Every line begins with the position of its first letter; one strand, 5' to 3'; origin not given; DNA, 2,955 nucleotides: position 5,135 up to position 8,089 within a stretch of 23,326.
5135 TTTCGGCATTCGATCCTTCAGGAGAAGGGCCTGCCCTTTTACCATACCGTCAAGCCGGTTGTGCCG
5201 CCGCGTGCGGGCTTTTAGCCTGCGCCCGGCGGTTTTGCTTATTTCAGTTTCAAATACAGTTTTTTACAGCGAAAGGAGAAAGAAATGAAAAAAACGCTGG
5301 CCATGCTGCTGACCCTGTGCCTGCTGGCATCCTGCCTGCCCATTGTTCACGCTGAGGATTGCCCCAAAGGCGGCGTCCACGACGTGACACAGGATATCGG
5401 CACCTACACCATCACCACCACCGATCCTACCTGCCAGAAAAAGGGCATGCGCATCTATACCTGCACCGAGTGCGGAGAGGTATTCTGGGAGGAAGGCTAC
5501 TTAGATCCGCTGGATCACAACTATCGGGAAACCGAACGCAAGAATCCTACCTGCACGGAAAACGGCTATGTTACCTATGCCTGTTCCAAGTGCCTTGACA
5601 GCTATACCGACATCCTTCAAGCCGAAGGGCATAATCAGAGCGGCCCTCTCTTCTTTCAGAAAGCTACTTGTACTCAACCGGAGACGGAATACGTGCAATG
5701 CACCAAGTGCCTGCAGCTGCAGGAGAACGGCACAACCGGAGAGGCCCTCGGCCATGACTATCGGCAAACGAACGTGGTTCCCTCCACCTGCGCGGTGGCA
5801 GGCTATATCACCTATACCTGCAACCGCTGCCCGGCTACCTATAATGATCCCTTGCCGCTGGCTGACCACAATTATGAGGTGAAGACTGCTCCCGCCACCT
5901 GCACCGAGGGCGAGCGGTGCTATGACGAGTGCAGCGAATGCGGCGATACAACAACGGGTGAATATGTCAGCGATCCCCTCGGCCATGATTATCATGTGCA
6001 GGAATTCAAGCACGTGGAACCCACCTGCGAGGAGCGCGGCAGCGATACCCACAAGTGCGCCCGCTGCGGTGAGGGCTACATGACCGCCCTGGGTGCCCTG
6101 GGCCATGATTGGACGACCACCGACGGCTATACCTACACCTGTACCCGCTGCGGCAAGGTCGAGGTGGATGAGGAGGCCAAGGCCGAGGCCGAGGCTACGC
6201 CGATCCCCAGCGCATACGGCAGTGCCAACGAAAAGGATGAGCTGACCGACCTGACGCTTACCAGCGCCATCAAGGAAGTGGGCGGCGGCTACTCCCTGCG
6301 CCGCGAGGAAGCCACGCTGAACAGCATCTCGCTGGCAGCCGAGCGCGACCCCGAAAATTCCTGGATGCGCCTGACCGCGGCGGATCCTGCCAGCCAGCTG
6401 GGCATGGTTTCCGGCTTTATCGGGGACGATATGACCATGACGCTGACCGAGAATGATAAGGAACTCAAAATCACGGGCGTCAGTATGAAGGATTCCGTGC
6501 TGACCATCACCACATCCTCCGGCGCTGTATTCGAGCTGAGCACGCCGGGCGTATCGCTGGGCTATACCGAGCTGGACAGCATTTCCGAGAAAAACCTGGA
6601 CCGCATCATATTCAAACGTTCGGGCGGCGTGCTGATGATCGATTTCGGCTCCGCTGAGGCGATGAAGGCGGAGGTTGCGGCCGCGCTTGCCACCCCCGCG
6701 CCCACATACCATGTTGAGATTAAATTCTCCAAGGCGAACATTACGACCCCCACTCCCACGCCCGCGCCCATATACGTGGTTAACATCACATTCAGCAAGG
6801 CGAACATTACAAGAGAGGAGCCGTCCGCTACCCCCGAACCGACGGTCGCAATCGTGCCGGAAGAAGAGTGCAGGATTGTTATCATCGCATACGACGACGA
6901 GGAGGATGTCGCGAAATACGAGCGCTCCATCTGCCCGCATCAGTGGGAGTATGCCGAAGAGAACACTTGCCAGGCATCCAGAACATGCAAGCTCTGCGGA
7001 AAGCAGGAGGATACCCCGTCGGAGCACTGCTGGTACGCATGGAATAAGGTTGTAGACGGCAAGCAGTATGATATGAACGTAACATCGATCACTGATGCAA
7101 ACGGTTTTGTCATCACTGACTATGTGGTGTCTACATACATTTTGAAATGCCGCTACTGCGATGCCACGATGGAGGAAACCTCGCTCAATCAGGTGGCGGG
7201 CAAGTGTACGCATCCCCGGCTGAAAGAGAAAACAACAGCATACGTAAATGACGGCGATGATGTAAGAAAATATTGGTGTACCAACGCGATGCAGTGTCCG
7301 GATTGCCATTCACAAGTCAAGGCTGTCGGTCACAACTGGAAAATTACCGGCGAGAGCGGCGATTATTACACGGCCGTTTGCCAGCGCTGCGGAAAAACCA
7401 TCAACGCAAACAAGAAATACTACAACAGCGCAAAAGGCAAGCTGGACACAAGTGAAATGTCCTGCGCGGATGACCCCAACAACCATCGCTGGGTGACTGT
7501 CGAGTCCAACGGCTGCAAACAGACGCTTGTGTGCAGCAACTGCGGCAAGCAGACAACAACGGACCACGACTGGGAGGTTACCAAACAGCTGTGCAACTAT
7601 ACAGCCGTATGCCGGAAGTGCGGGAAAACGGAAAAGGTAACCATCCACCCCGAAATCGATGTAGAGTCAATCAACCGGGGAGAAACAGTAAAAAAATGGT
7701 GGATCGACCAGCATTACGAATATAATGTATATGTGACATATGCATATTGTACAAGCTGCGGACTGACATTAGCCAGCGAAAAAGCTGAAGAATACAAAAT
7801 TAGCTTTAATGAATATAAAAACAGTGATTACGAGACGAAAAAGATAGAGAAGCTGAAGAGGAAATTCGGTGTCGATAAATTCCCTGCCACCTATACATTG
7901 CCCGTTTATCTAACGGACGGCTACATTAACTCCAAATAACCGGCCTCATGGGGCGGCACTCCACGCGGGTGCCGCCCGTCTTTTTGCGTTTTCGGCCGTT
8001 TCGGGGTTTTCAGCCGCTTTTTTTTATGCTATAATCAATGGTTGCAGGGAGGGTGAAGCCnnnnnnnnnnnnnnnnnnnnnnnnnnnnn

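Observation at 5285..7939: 884-aa exported protein built from two classes of repeated Cys/His modules, family unassigned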

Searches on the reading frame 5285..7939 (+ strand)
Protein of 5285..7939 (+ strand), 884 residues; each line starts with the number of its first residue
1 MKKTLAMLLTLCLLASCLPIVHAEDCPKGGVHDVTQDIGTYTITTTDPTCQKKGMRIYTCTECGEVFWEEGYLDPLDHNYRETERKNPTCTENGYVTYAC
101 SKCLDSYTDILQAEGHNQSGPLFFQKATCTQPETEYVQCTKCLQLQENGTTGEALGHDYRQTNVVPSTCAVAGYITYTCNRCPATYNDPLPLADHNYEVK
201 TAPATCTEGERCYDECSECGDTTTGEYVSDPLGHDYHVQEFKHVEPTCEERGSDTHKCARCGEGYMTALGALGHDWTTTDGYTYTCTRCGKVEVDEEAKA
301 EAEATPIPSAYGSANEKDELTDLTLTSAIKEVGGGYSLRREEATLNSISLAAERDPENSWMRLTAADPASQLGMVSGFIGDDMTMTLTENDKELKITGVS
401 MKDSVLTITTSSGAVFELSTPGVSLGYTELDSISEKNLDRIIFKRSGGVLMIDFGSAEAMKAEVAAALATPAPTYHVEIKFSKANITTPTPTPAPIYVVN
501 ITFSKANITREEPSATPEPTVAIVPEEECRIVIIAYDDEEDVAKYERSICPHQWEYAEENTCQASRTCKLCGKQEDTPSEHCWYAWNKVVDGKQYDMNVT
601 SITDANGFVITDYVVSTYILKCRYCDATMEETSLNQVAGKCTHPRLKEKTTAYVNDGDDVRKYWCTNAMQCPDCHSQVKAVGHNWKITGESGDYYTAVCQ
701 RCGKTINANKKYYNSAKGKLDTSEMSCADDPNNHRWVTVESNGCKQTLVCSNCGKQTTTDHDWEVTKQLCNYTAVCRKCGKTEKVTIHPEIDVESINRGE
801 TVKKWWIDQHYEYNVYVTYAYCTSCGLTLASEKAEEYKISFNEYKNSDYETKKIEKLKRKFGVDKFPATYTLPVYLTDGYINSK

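Call 3: search_protein_families(library=pfam, proteins=[window:5285-7939:+], max_evalue=10)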
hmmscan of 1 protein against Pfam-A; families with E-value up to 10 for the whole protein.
window:5285-7939:+ (884 aa): 1 family
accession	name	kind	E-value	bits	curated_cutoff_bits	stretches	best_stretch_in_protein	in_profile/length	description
PF25606.1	SH3b_P2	-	1.3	10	27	1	801-842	49-90/95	SH3b_P2 domain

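Call 4: search_protein_families(library=ncbifam, proteins=[window:5285-7939:+], max_evalue=10)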
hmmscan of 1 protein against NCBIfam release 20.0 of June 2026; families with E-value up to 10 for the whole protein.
window:5285-7939:+ (884 aa): 1 family
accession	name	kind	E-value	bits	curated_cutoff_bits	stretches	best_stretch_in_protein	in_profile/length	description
NF040942.2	hypo_ExtJ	equivalog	0.1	13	52.5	1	1-57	1-56/77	selenite/tellurite reduction operon protein ExtJ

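Call 5: search_solved_structures(query=window:5285-7939:+, max_evalue=10, show_alignments=2)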
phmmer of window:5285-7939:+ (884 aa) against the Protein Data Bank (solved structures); distinct sequences matched with E-value up to 10: 20.
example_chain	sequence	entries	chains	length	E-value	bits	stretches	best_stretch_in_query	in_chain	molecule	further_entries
5v3g_D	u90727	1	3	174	0.00043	21.5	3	251-291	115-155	PR domain zinc finger protein 9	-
2i13_A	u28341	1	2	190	0.0024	19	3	251-291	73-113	Aart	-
5v3j_E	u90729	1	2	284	0.0095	17.1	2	251-291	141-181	Zinc finger protein 568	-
5egb_A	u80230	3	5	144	0.013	16.6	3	251-291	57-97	Histone-lysine N-methyltransferase PRDM9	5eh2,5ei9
5v3m_C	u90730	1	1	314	0.078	14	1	251-291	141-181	Zinc finger protein 568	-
7y3i_A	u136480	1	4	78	0.085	13.9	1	250-292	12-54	Sal-like protein 4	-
8cuc_E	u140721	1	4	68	0.1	13.7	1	251-292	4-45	Sal-like protein 4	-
7y3k_A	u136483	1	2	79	0.1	13.6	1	251-292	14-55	Sal-like protein 4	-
8a4i_I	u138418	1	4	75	0.13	13.2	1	251-292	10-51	Sal-like protein 4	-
5wjq_D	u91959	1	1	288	0.14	13.2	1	251-291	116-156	Zinc finger protein 568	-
1mey_C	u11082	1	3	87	0.16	13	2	251-292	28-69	CONSENSUS ZINC FINGER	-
2lvr_A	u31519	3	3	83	0.24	12.4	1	252-295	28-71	Zinc finger and BTB domain-containing protein 17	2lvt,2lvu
7y3l_A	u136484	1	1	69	0.38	11.8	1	251-292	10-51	Sal-like protein 3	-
2ob9_A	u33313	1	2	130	0.56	11.2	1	578-662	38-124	Tail assembly chaperone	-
2cot_A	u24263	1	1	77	0.71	10.8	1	250-294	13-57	Zinc finger protein 435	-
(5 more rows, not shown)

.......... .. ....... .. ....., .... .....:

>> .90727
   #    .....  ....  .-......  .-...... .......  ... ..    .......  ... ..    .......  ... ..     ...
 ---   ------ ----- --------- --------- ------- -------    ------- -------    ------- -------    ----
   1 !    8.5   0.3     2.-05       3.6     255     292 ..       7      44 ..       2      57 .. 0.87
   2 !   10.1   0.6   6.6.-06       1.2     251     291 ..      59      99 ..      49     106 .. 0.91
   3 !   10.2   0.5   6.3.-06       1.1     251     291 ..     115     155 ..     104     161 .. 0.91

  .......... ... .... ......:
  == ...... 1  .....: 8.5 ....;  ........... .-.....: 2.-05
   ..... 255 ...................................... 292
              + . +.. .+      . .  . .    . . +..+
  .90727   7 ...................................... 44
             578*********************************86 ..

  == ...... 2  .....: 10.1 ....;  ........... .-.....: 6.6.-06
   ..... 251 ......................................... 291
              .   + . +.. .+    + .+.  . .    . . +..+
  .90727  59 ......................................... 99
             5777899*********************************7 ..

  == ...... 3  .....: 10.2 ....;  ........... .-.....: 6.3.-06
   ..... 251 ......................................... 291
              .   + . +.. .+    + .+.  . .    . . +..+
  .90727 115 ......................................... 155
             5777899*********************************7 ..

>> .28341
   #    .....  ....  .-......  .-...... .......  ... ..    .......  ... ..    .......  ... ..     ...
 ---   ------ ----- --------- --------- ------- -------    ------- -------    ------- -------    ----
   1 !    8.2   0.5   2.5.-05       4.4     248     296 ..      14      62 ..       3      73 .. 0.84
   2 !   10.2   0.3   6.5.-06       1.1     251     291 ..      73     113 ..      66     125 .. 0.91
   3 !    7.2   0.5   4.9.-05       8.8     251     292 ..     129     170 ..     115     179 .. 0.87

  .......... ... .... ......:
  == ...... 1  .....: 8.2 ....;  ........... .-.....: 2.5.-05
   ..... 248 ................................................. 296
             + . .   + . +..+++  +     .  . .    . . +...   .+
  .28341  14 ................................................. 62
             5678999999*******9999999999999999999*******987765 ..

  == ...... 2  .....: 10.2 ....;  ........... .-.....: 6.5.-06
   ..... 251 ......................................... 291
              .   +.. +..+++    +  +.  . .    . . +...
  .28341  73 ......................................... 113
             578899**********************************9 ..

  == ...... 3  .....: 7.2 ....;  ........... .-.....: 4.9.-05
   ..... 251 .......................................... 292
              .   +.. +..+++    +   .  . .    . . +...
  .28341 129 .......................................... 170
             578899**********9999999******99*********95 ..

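Call 7: find_homologous_proteins(query=window:5285-7939:+)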
Query window:5285-7939:+ (884 aa): 2089 proteins with E <= 0.001 among 8000 candidates; the best 120 are listed.
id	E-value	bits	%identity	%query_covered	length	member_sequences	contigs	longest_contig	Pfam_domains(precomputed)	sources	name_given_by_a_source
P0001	0.0e+0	2081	100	100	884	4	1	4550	-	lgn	-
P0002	0.0e+0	1095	61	95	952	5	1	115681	-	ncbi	-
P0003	0.0e+0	1062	56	93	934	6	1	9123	-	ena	-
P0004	1.3e-295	1001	56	93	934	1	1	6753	-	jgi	jgi:hypothetical protein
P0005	2.3e-283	961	47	85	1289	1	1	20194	-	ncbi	-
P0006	1.2e-250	852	47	96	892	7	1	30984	-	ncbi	-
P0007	4.9e-213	728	45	100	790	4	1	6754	PF26408.2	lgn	-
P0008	1.4e-190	654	61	56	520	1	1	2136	-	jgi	jgi:hypothetical protein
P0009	1.9e-115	405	31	28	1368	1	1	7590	PF00188.33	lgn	-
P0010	3.9e-95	338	34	26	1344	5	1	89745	PF27506.1,PF00082.28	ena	-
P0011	6.4e-94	334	39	27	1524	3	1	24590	PF00041.28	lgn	-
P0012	3.1e-91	325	40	28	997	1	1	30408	PF09479.17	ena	-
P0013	1.3e-90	323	32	38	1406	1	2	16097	PF18998.7,PF07581.18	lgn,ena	-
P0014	1.7e-89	319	33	30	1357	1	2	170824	-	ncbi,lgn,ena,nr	ncbi:MAG: hypothetical protein IJR88_03830 [Clostridia bacterium]|nr:hypothetical protein [Clostridi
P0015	1.1e-88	316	34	27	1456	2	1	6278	-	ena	-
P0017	2.1e-86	309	32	28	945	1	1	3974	PF18439.8,PF01698.24,PF07874.18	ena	-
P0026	4.4e-73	265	41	25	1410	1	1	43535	PF00754.32,PF00728.29,PF22633.4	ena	-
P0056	5.9e-62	228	35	26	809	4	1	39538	PF05495.18,PF25206.2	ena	-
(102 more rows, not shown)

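Call 21: search_protein_families(library=pfam, proteins=[P0007, P0017, P0056, P0010, P0026], max_evalue=0.01)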
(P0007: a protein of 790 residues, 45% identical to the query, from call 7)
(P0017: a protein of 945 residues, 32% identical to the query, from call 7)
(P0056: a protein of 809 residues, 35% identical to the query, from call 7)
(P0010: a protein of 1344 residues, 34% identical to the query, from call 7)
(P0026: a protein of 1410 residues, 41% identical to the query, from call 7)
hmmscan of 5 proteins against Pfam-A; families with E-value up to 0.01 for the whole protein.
P0007 (790 aa): 0 families

P0017 (945 aa): 3 families
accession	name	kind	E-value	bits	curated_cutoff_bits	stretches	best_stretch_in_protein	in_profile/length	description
PF01698.23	SAM_LFY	-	7.2e-06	26.3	25.2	0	577-615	18-56/80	Floricaula / Leafy protein SAM domain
PF18439.7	zf_UBZ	-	7.8e-06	25.9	25.6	0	486-496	1-11/32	Ubiquitin-Binding Zinc Finger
PF13810.12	DUF4185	-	9.1e-05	22.3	39.5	0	630-684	29-85/309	Domain of unknown function (DUF4185)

P0056 (809 aa): 2 families
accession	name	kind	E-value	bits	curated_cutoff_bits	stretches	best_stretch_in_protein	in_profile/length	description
PF05495.17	zf-CHY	-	3.3e-06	27.9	31.3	0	700-752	19-66/68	CHY zinc finger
PF25206.1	DUF7836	-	1.7e-05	25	26.7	0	533-561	3-31/59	Domain of unknown function (DUF7836)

P0010 (1344 aa): 4 families
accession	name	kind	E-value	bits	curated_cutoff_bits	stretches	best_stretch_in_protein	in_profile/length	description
PF00082.27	Peptidase_S8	-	7.7e-21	75.1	21.8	1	117-271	70-268/288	Subtilase family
PF06353.17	DUF1062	-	0.00079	20.6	23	0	881-895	13-27/135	Protein of unknown function (DUF1062)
PF17622.8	UL16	-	0.0049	17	25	0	714-750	104-140/204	Viral unique long protein 16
PF23225.1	zf-C2H2_7th_ZNF462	-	0.0059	16.8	27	0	401-414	4-17/42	Zinc finger protein 462, seventh C2H2 zinc finger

P0026 (1410 aa): 4 families
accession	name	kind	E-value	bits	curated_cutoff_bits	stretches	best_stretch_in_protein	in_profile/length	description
PF00728.28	Glyco_hydro_20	-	4.7e-17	62.8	22.3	1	37-355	7-323/348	Glycosyl hydrolase family 20, catalytic domain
PF00754.31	F5_F8_type_C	-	6.7e-16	59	28.2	1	526-651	3-126/127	F5/8 type C domain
PF22633.2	F5_F8_type_C_2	-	5.5e-11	43.4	27.8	1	545-636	1-90/91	NedA-like, galactose-binding domain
PF13695.12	Zn_ribbon_3CxxC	-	0.005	17.8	23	0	764-814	3-52/100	Zinc-binding domain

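Call 35: find_encoding_contigs(protein=P0002, flank=10000, max_places=3)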
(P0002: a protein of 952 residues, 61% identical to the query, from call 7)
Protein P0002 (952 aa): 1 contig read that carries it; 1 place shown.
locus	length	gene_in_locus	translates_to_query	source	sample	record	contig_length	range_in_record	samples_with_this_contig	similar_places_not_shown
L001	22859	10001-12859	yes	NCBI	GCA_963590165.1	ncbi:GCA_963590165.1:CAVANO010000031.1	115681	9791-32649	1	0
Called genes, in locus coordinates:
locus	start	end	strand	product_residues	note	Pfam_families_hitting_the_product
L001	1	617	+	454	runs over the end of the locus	PF02518:HATPase_c (weak), PF14501:HATPase_c_5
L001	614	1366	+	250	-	PF00072:Response_reg, PF04397:LytTR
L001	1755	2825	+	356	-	PF13439:Glyco_transf_4 (faint), PF13579:Glyco_trans_4_4 (faint), PF00534:Glycos_transf_1, PF13692:Glyco_trans_1_4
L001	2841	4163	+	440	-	PF00483:NTP_transferase, PF01050:MannoseP_isomer, PF00190:Cupin_1 (weak), PF07883:Cupin_2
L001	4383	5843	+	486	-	PF01061:ABC2_membrane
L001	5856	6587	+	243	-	PF00005:ABC_tran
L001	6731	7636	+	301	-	PF07859:Abhydrolase_3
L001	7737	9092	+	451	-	PF03023:MurJ, PF13440:Polysacc_synt_3 (faint), PF01554:MatE, PF01943:Polysacc_synt (weak), PF01554:MatE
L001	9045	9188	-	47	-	-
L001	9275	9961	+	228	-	PF00440:TetR_N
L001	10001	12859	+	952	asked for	-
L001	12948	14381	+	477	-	PF02525:Flavodoxin_2, PF03358:FMN_red (weak)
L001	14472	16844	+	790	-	PF26408:DUF8106 (faint)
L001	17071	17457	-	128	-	-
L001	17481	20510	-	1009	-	PF01915:Glyco_hydro_3_C, PF14310:Fn3-like, PF00933:Glyco_hydro_3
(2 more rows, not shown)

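Call 39: find_encoding_contigs(protein=P0006, flank=8000, max_places=3)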
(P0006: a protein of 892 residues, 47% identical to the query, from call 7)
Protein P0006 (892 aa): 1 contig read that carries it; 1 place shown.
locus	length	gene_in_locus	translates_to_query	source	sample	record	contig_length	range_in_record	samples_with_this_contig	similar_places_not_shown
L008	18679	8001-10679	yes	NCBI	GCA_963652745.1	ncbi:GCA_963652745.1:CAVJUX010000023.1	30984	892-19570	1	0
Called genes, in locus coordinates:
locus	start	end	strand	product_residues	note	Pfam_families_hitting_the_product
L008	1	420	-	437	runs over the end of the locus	?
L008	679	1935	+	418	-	PF13660:DUF4147, PF05161:MOFRL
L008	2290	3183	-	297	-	PF01557:FAA_hydrolase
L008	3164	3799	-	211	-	PF00440:TetR_N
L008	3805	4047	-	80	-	-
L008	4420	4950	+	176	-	-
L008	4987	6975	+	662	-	PF08707:PriCT_2, PF13481:AAA_25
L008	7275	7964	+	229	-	PF00440:TetR_N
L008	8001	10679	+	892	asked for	-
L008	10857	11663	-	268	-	PF05853:BKACE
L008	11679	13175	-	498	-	PF07005:SBD_N, PF17042:NBD_C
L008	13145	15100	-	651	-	PF07944:Beta-AFase-like_GH127_cat, PF20736:Glyco_hydro127M, PF20737:Glyco_hydro127C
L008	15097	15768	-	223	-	PF01177:Asp_Glu_race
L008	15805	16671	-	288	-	PF01116:F_bP_aldolase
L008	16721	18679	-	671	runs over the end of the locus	PF02449:Glyco_hydro_42, PF08532:Glyco_hydro_42M, PF08533:Glyco_hydro_42C (weak)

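Call 58: find_encoding_contigs(protein=P0001, flank=3000, max_places=4)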
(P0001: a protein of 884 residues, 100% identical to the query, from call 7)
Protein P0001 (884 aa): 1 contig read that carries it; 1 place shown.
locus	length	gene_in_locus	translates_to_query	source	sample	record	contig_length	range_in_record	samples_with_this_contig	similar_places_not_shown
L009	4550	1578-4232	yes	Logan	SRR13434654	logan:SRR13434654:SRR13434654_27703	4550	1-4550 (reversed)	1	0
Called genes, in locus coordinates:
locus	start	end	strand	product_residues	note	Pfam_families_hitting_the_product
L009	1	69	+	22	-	?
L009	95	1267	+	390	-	PF01740:STAS, PF13466:STAS_2, PF01636:APH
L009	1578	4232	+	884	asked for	-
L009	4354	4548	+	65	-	?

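Call 75: search_protein_families(library=pfam, proteins=[P0009, P0056], max_evalue=1)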
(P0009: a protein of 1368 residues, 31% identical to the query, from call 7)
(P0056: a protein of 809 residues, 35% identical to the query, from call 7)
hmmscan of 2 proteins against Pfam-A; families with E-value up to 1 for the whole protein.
P0009 (1368 aa): 2 families
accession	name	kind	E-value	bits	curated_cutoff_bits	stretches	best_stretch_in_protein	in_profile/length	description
PF00188.32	CAP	-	3e-16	60.8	21.1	1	1251-1366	2-117/117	Cysteine-rich secretory protein family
PF21852.1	DUF6911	-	0.15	12.3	24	0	1229-1256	72-98/128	Family of unknown function (DUF6911)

P0056 (809 aa): 7 families
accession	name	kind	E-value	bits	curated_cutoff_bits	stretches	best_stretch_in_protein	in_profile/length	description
PF05495.17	zf-CHY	-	3.3e-06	27.9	31.3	3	700-752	19-66/68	CHY zinc finger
PF25206.1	DUF7836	-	1.7e-05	25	26.7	0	533-561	3-31/59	Domain of unknown function (DUF7836)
PF15494.11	SRCR_2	-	0.027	15.5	27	0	152-212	35-98/99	Scavenger receptor cysteine-rich domain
PF14353.12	CpXC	-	0.058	13.8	25.4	1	661-713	1-51/121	CpXC protein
PF08655.15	DASH_Ask1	-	0.29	11.5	20.7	0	503-523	21-41/64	DASH complex subunit Ask1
PF06939.16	DUF1286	-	0.36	11.5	25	0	212-227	37-52/112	Protein of unknown function (DUF1286)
PF08271.17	Zn_Ribbon_TF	-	0.55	10.3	29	3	574-595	14-35/43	TFIIB zinc-binding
